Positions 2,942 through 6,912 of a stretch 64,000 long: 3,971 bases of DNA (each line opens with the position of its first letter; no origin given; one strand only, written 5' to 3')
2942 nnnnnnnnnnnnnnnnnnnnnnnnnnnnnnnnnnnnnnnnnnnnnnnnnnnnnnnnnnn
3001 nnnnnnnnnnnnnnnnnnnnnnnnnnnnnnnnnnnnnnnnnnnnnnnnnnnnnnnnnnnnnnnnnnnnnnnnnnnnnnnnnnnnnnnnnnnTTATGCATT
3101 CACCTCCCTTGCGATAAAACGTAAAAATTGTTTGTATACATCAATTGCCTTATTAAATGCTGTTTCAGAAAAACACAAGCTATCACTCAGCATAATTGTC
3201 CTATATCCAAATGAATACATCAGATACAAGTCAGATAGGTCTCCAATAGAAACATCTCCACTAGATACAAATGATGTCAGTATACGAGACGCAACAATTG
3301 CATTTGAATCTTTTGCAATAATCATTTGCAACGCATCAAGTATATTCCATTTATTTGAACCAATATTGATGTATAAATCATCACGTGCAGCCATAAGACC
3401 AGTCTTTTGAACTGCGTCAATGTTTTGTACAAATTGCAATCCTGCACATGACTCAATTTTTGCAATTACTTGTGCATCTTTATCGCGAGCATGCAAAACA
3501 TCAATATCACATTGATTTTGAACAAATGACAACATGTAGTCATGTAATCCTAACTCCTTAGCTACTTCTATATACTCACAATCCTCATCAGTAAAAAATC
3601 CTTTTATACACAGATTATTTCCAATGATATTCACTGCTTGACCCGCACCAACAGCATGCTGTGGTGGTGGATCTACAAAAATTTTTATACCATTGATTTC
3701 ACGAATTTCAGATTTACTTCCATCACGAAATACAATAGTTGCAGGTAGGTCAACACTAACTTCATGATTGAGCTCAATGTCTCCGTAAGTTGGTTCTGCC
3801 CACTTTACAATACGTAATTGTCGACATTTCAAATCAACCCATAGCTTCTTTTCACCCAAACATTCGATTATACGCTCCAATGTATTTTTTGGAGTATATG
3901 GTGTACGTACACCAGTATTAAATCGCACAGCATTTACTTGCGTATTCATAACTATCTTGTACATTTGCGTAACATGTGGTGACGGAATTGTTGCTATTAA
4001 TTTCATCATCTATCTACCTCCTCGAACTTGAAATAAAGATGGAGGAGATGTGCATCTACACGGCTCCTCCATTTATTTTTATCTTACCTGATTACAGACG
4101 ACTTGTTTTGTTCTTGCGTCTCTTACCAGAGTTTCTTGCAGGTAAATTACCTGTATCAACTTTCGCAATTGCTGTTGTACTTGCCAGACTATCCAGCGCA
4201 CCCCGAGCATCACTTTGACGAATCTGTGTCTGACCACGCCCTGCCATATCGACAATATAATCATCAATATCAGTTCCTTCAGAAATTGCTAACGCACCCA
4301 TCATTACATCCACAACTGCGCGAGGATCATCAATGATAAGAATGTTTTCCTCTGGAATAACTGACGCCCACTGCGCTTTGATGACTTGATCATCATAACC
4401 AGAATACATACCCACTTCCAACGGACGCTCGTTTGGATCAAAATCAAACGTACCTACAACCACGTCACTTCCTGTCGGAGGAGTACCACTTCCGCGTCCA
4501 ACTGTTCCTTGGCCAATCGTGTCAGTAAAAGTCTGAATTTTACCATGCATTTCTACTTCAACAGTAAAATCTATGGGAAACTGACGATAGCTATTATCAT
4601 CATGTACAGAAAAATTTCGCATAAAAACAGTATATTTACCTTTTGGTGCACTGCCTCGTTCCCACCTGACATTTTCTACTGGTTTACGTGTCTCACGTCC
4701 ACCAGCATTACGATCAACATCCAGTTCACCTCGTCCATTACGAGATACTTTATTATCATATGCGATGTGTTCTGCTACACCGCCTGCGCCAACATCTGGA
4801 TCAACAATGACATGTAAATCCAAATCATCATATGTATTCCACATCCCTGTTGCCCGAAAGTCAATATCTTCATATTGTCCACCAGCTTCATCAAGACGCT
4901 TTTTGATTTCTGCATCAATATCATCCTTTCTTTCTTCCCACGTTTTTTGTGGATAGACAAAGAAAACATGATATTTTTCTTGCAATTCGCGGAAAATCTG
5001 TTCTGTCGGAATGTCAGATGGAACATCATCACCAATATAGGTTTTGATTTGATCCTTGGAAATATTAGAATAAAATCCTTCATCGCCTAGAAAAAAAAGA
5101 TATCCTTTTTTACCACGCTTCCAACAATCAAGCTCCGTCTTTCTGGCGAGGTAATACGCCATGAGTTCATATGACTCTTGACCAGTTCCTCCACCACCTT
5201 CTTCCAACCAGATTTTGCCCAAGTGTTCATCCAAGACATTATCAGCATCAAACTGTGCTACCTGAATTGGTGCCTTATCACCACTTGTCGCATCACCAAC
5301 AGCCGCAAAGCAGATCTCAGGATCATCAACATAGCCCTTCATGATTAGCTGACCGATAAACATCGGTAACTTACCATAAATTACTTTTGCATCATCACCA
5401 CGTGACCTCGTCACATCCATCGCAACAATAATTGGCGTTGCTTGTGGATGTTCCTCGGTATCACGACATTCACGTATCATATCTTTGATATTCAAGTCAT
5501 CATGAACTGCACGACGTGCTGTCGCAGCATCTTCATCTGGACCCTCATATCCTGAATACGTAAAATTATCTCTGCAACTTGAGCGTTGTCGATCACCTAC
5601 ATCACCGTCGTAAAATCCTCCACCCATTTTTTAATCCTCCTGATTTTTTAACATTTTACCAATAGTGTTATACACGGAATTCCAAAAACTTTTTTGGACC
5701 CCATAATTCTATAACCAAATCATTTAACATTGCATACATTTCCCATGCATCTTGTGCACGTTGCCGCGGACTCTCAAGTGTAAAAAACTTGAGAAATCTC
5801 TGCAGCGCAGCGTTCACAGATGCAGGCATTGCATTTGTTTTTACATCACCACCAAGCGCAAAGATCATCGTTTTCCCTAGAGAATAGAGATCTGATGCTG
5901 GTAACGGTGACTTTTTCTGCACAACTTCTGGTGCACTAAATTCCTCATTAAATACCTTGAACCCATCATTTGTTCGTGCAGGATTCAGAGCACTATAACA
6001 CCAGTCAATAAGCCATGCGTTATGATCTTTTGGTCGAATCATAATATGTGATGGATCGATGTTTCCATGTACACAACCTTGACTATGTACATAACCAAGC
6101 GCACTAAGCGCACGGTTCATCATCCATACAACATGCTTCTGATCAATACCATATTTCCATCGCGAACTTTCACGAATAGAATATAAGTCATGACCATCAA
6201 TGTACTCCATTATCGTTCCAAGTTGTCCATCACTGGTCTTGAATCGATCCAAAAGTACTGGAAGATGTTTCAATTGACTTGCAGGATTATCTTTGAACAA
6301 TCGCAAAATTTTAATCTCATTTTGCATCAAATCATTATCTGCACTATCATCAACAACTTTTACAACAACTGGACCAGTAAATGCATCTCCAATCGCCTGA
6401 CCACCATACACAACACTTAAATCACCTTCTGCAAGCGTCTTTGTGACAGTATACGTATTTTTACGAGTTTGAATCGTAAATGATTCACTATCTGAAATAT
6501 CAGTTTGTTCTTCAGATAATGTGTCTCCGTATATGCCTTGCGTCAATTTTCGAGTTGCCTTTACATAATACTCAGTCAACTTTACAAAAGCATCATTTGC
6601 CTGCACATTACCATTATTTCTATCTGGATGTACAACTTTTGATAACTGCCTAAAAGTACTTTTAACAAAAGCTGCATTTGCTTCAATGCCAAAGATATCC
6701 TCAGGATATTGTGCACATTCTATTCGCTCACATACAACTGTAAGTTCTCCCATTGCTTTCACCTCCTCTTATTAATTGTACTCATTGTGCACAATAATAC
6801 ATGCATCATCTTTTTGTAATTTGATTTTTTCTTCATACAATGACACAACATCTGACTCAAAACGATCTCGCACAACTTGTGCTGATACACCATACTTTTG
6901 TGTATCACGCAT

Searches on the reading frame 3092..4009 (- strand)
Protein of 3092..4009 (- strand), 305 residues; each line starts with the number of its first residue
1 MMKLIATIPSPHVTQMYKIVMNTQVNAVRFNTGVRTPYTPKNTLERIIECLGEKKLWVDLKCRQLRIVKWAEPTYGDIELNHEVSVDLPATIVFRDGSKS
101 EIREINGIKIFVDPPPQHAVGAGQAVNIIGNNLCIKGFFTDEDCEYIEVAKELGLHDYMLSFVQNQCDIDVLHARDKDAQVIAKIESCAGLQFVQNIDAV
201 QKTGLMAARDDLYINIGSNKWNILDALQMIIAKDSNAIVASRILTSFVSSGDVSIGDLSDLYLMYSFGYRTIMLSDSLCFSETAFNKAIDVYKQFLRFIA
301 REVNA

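Call 64: search_protein_families(library=pfam, proteins=[window:3092-4009:-], max_evalue=0.001)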
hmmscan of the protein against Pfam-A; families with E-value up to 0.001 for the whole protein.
window:3092-4009:- (305 aa): 1 family
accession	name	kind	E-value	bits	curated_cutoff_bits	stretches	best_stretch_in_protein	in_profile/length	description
PF00224.27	PK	-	3.8e-10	39.8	30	1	101-275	136-315/328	Pyruvate kinase, barrel domain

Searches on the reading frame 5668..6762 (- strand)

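Call 64: search_protein_families(library=pfam, proteins=[window:5668-6762:-], max_evalue=0.001)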
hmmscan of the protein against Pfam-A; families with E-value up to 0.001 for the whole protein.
window:5668-6762:- (364 aa): 3 families
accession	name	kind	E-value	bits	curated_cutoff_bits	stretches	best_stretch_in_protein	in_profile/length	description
PF00069.31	Pkinase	-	1.2e-17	64.6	31.7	1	104-310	1-198/263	Protein kinase domain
PF07714.23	PK_Tyr_Ser-Thr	-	9.7e-11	41.9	23.1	1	106-305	3-202/258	Protein tyrosine and serine/threonine kinase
PF00226.36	DnaJ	-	4.2e-06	27.2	27.8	1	28-66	12-50/63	DnaJ domain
